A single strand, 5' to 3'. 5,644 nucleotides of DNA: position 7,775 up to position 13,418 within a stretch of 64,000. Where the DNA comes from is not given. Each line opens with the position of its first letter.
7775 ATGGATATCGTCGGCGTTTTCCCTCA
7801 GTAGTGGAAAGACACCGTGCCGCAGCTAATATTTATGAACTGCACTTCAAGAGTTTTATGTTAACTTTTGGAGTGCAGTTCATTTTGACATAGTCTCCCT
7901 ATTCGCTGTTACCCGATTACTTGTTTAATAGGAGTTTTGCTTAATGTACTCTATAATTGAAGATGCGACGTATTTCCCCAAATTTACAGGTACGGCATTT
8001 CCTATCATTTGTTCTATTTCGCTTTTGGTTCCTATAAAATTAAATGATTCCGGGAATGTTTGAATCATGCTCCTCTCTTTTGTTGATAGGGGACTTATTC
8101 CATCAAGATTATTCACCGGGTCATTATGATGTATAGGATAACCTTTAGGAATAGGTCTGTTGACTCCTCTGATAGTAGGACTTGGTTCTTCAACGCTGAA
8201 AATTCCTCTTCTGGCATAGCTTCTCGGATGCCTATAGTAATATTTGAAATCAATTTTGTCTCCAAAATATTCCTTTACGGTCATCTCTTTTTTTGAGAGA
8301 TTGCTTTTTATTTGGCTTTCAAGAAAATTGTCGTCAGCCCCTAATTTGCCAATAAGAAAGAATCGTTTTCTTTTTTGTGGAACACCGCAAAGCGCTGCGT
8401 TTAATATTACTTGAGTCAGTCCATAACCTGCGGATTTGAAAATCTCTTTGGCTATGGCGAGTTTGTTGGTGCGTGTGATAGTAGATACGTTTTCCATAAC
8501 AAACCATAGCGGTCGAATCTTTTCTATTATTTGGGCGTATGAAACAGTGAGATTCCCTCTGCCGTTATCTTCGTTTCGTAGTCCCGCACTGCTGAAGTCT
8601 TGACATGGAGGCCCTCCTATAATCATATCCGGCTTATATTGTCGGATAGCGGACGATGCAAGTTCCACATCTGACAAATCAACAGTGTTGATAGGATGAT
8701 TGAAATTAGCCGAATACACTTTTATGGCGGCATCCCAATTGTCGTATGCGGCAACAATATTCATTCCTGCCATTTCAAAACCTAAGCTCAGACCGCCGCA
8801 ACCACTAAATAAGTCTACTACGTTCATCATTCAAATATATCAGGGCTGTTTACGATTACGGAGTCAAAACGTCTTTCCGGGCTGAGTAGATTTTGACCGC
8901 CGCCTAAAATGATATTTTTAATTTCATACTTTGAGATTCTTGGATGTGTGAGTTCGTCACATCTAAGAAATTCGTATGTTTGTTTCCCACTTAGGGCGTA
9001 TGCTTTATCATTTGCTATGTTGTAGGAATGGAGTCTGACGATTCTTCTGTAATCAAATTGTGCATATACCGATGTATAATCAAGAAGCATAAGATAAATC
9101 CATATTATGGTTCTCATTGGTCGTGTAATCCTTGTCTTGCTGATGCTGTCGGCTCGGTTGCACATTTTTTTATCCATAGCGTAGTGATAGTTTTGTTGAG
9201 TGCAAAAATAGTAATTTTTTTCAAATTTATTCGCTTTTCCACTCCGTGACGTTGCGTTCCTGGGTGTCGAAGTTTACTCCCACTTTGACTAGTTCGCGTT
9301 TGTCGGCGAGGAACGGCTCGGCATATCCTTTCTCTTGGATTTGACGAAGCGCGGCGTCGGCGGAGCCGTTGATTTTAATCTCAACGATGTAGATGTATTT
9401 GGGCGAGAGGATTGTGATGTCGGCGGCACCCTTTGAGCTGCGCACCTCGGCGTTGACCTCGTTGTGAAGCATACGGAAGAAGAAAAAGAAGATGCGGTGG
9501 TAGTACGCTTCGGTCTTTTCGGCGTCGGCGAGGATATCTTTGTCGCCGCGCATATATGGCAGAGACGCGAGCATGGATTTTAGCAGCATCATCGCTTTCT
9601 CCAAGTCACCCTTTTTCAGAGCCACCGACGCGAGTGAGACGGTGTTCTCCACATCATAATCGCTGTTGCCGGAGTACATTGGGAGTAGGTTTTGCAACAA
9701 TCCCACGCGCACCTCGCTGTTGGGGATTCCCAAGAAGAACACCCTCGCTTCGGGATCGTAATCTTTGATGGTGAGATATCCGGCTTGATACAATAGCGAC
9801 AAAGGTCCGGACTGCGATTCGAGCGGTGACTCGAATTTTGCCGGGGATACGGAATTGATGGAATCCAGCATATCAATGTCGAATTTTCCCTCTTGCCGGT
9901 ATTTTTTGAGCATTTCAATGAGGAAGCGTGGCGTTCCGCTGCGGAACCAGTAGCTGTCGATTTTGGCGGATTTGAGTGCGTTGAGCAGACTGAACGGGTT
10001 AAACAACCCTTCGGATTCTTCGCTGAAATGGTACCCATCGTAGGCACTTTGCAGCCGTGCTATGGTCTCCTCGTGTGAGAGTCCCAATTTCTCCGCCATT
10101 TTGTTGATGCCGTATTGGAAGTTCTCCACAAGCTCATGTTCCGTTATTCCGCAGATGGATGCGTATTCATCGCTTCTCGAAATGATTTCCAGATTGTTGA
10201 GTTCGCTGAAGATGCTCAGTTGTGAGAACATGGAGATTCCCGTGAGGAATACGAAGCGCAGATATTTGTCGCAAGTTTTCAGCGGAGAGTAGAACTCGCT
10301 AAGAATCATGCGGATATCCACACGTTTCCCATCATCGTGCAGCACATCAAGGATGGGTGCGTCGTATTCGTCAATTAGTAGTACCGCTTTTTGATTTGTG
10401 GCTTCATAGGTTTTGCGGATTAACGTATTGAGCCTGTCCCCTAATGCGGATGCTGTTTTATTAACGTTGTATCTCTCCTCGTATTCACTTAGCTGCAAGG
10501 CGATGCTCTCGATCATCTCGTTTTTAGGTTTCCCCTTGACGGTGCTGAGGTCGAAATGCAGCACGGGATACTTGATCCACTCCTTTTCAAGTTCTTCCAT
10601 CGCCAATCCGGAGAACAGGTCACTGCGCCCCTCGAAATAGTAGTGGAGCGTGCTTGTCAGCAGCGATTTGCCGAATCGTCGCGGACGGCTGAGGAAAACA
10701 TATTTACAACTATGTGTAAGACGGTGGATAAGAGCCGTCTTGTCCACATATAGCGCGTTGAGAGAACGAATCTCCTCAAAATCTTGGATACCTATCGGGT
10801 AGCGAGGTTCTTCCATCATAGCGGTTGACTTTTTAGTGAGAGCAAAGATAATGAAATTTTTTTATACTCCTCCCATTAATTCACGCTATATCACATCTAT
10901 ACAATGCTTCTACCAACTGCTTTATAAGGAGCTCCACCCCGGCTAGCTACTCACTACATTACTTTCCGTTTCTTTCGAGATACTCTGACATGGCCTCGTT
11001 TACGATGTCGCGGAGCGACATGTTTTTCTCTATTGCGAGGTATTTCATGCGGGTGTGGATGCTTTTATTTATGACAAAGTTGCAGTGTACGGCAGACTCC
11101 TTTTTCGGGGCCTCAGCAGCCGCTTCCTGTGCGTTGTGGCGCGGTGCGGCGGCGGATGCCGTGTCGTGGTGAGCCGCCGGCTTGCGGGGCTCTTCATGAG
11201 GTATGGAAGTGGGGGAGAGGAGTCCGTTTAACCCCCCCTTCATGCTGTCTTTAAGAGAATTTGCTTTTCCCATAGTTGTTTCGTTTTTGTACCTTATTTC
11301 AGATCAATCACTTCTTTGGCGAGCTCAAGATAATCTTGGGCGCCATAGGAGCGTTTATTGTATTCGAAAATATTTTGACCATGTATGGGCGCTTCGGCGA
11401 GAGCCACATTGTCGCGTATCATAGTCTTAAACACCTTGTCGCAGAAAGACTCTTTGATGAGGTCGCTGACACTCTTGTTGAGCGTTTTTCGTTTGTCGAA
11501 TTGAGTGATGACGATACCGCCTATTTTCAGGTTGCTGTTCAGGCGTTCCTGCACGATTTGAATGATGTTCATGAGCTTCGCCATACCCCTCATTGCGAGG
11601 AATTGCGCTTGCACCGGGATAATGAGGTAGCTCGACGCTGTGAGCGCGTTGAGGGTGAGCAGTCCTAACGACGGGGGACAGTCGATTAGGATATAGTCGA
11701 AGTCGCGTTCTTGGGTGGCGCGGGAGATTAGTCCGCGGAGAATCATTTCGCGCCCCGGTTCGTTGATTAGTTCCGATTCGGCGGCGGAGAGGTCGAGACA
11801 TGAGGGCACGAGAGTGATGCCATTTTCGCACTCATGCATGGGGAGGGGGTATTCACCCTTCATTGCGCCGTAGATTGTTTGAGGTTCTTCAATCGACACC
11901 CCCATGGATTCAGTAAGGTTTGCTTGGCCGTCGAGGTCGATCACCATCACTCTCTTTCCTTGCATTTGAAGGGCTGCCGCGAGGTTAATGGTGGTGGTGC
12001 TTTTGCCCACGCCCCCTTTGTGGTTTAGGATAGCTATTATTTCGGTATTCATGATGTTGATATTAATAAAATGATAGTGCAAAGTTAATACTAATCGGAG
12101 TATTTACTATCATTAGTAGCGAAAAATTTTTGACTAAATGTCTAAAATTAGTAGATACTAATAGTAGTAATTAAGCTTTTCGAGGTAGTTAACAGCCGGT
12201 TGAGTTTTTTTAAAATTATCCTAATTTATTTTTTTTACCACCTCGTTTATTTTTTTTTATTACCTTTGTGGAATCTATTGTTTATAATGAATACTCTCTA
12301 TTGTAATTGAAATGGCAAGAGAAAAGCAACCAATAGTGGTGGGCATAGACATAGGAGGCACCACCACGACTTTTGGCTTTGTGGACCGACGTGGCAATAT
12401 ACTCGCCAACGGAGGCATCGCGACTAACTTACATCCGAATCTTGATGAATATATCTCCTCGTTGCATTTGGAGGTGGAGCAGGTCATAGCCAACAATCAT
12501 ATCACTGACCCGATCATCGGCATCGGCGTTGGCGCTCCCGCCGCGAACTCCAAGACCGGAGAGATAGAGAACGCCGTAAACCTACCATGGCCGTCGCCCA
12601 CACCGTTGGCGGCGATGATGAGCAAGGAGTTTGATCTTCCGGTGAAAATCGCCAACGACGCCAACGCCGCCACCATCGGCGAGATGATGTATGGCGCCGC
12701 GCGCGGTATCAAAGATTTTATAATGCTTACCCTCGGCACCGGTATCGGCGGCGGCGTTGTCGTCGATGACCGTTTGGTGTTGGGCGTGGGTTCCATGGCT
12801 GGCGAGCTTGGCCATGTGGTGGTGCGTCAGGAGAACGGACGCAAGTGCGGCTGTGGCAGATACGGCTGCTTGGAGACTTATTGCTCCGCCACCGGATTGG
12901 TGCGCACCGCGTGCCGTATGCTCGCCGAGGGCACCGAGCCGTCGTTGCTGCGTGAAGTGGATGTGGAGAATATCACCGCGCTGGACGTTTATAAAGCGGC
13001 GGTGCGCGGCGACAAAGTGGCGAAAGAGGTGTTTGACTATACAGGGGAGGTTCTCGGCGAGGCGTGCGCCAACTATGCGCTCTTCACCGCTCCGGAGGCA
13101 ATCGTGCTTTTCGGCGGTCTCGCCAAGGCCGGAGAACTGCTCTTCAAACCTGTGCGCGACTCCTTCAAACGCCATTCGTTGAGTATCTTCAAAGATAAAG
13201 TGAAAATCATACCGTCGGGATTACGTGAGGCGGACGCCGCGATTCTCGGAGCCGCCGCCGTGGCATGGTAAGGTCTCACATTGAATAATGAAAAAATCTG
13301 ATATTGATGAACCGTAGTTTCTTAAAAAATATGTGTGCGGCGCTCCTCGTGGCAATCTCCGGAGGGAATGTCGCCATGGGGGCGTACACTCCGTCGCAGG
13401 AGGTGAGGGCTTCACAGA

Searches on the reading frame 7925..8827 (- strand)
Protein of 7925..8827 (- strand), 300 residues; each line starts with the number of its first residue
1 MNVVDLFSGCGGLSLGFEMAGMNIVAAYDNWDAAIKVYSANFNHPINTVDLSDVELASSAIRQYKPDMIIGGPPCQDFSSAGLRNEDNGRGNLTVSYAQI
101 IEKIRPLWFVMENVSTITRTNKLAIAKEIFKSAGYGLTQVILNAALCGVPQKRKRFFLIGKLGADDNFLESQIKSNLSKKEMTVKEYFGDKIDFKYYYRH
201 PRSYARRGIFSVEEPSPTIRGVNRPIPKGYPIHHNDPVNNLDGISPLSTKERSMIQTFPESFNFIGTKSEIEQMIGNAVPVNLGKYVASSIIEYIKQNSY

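Call 45: search_protein_families(library=ncbifam, proteins=[window:7925-8827:-], max_evalue=0.001)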
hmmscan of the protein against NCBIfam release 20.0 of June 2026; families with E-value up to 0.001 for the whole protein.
window:7925-8827:- (300 aa): 2 families
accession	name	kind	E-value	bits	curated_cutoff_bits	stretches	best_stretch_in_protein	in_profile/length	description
TIGR00675.1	dcm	superfamily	3e-50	171.7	100.65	2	3-200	1-203/329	DNA (cytosine-5-)-methyltransferase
NF007772.0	PRK10458.1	subfamily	2.1e-10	39.8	710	1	3-197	91-325/472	DNA cytosine methylase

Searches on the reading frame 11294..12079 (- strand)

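Call 45: search_protein_families(library=ncbifam, proteins=[window:11294-12079:-], max_evalue=0.001)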
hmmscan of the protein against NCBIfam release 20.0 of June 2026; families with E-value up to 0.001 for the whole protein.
window:11294-12079:- (261 aa): 27 families (the best 25 are shown)
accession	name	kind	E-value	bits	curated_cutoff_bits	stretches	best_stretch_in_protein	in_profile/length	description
TIGR03453.1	partition_RepA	equivalog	3.2e-36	125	348.45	1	12-250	104-363/387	plasmid partitioning protein RepA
NF041546.1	ParA_partition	equivalog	2e-33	115.7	180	2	124-256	74-203/203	ParA family partition ATPase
TIGR03371.1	cellulose_yhjQ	equivalog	7.5e-29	100.9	157.85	1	13-255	2-239/246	cellulose biosynthesis protein BcsQ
NF010443.0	PRK13869.1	subfamily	7.7e-26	90.8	446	1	13-248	122-378/405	plasmid-partitioning protein RepA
NF041283.1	PrgP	equivalog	6.6e-23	81.5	400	1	12-243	2-244/297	ParA superfamily DNA segregation protein PrgP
TIGR01969.1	minD_arch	subfamily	3.4e-22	78.8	201.75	1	14-259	2-232/251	cell division ATPase MinD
NF010259.0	PRK13705.1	equivalog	7.2e-16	58.1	725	1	11-240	105-351/388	plasmid-partitioning protein SopA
TIGR01287.1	nifH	equivalog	2.3e-14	53.3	394.35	2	19-62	6-49/275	nitrogenase iron protein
TIGR01968.1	minD_bact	equivalog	5.4e-14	52.2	212.9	1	13-255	2-234/261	septum site-determining protein MinD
NF009701.0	PRK13230.1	subfamily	1.5e-11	43.9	350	1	19-64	7-52/291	nitrogenase reductase-like protein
NF041136.1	MrpORP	equivalog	2.3e-11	43.6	450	1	14-176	7-166/365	iron-sulfur cluster carrier protein MrpORP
NF033200.1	F430_CfbC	exception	1.9e-10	40.6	402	1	19-59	6-46/260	Ni-sirohydrochlorin a,c-diamide reductive cyclase ATP-dependent reductase subunit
NF047398.1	AAA_KGGVGR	domain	3.3e-10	40.6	90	1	13-50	3-40/190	KGGVGR-motif variant AAA ATPase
NF008669.0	PRK11670.1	equivalog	8.4e-10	38.1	348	1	13-143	108-232/369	iron-sulfur cluster carrier protein ApbC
TIGR01281.1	DPOR_bchL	equivalog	5.9e-09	35.7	345.15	1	15-56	3-43/268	ferredoxin:protochlorophyllide reductase (ATP-dependent) iron-sulfur ATP-binding protein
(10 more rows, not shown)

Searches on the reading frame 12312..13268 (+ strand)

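Call 45: search_protein_families(library=ncbifam, proteins=[window:12312-13268:+], max_evalue=0.001)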
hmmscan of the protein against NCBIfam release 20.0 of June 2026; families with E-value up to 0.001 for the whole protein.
window:12312-13268:+ (319 aa): 13 families
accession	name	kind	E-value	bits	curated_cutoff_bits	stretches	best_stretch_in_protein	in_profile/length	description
TIGR00744.1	ROK_glcA_fam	subfamily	7.2e-69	232.5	260.35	1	10-318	1-308/318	ROK family glucokinase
NF047937.1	TransRegNagC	equivalog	7.4e-43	147.2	650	1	8-309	80-376/399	DNA-binding transcriptional regulator NagC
NF049930.1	TransRegMlc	equivalog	3.1e-35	122.3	530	1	94-316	172-388/405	sugar metabolism global transcriptional regulator Mlc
NF003461.0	PRK05082.1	subfamily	6e-33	114.5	283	1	10-317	4-285/291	N-acetylmannosamine kinase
NF007251.0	PRK09698.1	equivalog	1.3e-28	100.1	253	1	4-200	3-197/304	allose kinase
NF045551.1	GK_Pyrobac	equivalog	5.8e-28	98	500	1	9-318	2-280/294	ATP-dependent glucokinase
NF007108.0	PRK09557.1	equivalog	1.2e-27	97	443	1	10-282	4-266/303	fructokinase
NF047821.1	NactlManKinNanK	equivalog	2.3e-27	96.3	450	1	9-318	3-286/288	N-acetylmannosamine kinase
NF009835.0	PRK13310.1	equivalog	1.5e-25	90.2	380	1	10-292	3-276/303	N-acetylglucosamine kinase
NF042998.1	bglucokin_BglK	equivalog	5.2e-22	78.4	550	1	11-277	5-251/291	beta-glucoside kinase BglK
NF009836.0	PRK13311.1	equivalog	6.2e-14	51.8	551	1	10-196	3-194/256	N-acetyl-D-glucosamine kinase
NF045942.1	PolPhglucPhase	equivalog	1.6e-13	51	250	1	10-175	3-160/242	polyphosphate--glucose phosphotransferase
NF045550.1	FrctkaseScrK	equivalog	4.4e-12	46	400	1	97-192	89-186/293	fructokinase ScrK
